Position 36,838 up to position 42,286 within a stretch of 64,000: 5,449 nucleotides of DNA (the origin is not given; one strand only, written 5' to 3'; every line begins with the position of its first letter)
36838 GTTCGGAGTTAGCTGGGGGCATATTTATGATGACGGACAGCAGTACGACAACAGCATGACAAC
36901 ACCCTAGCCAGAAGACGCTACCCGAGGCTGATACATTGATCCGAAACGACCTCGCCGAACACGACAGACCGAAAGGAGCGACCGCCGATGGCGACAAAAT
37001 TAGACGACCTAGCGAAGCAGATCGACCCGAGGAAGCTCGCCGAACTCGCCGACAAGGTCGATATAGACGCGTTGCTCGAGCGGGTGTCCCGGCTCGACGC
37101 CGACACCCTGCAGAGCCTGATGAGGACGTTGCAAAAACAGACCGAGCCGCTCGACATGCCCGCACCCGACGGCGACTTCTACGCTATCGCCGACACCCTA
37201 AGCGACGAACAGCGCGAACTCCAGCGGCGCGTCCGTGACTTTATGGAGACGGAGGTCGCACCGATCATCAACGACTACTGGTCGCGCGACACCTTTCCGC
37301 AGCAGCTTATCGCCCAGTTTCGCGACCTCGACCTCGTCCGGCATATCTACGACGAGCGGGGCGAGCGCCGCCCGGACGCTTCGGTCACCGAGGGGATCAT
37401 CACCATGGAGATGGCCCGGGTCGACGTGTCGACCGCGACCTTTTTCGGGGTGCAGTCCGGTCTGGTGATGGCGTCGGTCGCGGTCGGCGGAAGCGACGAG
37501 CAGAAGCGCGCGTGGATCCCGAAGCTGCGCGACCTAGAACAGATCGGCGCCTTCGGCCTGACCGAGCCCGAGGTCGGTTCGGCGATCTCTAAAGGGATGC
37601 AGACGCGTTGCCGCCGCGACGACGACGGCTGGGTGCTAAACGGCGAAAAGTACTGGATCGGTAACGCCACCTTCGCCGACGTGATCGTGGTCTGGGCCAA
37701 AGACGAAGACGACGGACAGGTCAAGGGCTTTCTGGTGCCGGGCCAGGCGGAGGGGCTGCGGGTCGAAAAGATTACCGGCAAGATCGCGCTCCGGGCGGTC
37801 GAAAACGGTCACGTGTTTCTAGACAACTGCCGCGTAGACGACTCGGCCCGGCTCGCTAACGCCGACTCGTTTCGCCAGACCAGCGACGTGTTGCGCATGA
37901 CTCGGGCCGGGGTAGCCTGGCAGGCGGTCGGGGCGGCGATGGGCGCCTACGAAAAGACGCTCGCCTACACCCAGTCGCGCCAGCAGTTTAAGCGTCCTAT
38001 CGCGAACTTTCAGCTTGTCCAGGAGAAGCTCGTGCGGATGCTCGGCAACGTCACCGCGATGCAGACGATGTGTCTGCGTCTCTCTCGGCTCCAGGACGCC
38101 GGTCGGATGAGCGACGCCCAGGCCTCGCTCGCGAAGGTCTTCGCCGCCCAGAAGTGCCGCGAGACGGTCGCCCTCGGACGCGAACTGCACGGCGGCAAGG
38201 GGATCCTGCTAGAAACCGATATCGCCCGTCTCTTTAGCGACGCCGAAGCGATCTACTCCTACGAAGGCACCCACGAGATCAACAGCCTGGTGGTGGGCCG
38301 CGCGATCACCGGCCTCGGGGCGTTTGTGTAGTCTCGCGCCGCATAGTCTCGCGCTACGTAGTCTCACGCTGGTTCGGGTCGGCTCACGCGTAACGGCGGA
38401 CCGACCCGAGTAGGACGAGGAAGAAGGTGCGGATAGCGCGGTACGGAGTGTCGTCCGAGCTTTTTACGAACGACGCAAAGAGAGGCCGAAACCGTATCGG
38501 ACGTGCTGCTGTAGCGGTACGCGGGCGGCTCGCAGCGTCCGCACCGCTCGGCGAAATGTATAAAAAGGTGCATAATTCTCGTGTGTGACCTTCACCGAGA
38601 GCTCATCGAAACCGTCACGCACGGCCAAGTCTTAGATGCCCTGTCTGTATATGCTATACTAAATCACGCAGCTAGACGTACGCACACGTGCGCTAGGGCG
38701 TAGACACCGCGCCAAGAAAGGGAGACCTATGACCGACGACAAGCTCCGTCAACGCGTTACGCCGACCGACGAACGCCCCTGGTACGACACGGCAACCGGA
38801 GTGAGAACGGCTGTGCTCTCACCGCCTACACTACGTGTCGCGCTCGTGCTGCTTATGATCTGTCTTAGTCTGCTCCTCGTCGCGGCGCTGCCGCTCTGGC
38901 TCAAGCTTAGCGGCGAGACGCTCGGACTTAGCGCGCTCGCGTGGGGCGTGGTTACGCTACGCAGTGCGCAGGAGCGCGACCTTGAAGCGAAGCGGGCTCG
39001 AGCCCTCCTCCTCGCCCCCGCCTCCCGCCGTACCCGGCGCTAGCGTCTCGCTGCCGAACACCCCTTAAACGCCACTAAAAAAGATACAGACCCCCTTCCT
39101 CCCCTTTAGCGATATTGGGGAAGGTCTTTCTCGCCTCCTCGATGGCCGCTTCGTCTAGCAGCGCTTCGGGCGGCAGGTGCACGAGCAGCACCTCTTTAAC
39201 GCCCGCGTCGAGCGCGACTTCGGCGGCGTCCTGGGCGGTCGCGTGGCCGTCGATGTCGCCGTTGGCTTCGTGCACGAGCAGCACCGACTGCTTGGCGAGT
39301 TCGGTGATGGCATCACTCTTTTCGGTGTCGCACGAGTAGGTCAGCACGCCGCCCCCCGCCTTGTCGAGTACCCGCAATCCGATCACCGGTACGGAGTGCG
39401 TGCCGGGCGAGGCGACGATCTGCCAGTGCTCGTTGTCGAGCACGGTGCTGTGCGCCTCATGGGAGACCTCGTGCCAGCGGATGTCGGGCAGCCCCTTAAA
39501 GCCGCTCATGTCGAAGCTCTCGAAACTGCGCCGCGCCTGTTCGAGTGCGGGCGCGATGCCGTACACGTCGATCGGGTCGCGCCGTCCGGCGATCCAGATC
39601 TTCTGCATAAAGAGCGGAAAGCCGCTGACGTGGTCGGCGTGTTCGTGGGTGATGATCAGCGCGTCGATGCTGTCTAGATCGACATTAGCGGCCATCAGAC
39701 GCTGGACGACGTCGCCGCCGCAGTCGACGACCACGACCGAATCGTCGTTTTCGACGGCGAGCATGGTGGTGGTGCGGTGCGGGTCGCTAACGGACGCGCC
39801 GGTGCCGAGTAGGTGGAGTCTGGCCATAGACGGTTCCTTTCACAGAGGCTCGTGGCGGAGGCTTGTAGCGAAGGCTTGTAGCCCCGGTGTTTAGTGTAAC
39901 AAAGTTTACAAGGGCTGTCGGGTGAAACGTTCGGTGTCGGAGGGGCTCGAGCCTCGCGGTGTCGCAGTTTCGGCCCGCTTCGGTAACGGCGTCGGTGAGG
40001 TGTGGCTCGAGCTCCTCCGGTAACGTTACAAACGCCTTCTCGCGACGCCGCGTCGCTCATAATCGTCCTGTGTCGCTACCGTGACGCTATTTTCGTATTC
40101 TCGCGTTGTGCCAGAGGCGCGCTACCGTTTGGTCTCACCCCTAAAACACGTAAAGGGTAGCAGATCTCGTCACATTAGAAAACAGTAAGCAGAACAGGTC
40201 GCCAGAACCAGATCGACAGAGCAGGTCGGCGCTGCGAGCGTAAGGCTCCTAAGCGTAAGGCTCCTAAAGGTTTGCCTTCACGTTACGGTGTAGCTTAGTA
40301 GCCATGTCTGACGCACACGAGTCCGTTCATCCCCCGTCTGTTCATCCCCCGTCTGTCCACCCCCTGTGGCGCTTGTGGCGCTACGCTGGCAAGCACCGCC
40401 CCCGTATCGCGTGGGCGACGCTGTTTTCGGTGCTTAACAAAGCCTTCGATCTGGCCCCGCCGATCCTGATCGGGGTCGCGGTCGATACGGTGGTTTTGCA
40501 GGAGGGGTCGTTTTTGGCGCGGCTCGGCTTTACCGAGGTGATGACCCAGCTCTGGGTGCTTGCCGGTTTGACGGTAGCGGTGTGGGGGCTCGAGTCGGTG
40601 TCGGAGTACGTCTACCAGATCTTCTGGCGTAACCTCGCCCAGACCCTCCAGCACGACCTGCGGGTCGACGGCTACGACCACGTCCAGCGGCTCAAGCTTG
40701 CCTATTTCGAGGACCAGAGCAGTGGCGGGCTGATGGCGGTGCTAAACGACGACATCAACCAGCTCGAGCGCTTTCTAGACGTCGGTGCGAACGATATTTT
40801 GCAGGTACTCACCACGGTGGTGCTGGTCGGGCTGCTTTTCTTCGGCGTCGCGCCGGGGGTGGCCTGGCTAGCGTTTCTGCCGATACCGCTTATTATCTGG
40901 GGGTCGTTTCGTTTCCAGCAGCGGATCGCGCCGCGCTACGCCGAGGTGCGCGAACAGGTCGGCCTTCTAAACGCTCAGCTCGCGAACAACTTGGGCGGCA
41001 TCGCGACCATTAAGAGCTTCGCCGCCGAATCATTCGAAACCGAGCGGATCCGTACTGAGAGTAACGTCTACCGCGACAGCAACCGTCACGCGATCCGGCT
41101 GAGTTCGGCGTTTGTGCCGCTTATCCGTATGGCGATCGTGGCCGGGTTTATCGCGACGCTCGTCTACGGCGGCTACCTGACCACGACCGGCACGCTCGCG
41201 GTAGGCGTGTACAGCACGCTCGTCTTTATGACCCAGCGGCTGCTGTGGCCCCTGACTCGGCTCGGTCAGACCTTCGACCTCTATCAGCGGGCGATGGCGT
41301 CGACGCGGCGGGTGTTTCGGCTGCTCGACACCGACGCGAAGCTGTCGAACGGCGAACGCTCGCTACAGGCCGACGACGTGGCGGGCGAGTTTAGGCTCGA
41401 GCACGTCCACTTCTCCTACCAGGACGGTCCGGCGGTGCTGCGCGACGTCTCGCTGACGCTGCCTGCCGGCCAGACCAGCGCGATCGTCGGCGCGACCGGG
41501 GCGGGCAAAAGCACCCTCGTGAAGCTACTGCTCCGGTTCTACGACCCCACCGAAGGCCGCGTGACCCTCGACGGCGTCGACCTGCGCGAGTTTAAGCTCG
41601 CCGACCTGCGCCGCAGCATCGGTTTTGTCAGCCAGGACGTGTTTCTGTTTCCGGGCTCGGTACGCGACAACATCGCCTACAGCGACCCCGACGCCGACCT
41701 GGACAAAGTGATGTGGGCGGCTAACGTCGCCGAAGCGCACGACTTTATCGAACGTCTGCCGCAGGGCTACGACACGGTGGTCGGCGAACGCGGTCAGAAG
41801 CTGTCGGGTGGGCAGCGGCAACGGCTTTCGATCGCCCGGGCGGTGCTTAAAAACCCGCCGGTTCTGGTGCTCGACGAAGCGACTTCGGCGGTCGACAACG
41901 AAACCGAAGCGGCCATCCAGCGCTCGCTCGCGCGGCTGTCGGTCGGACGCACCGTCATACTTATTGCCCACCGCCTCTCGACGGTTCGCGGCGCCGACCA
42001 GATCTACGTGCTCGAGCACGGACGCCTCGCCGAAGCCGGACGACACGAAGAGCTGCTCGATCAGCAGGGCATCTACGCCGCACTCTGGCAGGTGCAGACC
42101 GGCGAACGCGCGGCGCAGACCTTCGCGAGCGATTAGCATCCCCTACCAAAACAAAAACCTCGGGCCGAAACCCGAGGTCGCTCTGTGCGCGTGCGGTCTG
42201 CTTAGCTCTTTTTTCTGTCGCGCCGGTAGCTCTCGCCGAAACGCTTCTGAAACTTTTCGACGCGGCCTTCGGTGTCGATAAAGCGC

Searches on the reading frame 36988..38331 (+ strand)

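Call 19: search_protein_families(library=pfam, proteins=[window:36988-38331:+])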
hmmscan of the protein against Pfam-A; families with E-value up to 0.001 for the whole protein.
window:36988-38331:+ (447 aa): 5 families
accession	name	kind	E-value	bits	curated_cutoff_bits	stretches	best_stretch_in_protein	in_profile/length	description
PF00441.29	Acyl-CoA_dh_1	-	6.8e-34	117.6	22.4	1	296-440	5-149/150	Acyl-CoA dehydrogenase, C-terminal domain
PF02771.21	Acyl-CoA_dh_N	-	1.9e-22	80.2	22.9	1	72-181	1-110/113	Acyl-CoA dehydrogenase, N-terminal domain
PF02770.24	Acyl-CoA_dh_M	-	2e-22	79.6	33.3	1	188-281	1-97/97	Acyl-CoA dehydrogenase, middle domain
PF08028.16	Acyl-CoA_dh_2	-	3.3e-12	47.3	22.7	1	308-428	2-132/134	Acyl-CoA dehydrogenase, C-terminal domain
PF22924.1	ACOX_C_alpha1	-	7.4e-06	26.3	27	1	304-439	6-167/169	Acyl-CoA oxidase, C-alpha1 domain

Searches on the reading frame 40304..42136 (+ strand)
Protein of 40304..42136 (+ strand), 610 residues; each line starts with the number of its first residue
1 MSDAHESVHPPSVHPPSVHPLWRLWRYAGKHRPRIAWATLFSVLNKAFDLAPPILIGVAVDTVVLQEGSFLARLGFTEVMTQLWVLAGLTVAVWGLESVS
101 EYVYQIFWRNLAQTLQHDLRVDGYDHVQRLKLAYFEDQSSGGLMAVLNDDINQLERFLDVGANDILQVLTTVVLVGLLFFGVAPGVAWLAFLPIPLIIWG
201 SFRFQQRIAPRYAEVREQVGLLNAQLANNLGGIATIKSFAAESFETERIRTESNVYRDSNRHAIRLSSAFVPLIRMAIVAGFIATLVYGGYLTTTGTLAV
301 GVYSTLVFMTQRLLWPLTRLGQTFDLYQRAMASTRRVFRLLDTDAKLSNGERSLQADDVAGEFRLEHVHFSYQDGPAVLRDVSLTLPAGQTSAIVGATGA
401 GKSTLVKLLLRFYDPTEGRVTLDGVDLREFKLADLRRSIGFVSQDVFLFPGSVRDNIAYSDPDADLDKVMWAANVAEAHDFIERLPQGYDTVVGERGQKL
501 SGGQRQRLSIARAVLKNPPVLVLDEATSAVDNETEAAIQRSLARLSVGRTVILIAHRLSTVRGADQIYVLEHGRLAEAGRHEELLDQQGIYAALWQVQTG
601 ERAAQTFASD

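Call 33: search_protein_families(library=pfam, proteins=[window:40304-42136:+])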
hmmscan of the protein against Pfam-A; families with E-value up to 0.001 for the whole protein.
window:40304-42136:+ (610 aa): 6 families
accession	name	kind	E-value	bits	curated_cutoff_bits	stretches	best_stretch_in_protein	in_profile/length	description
PF00005.33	ABC_tran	-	4.9e-37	128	25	1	379-528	1-137/137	ABC transporter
PF00664.28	ABC_membrane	-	8.3e-34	117.9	28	1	38-311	4-268/274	ABC transporter transmembrane region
PF02463.25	SMC_N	-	1.6e-06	28.2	40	1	420-570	111-211/220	RecF/RecN/SMC N terminal domain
PF13401.12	AAA_22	-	0.00011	23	27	0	393-547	9-114/130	AAA domain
PF09818.15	ABC_ATPase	-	0.00066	19.2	23.2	0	477-530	136-188/283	P-loop domain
PF13191.12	AAA_16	-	0.00081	20.4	32.6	0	394-551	29-164/167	AAA ATPase domain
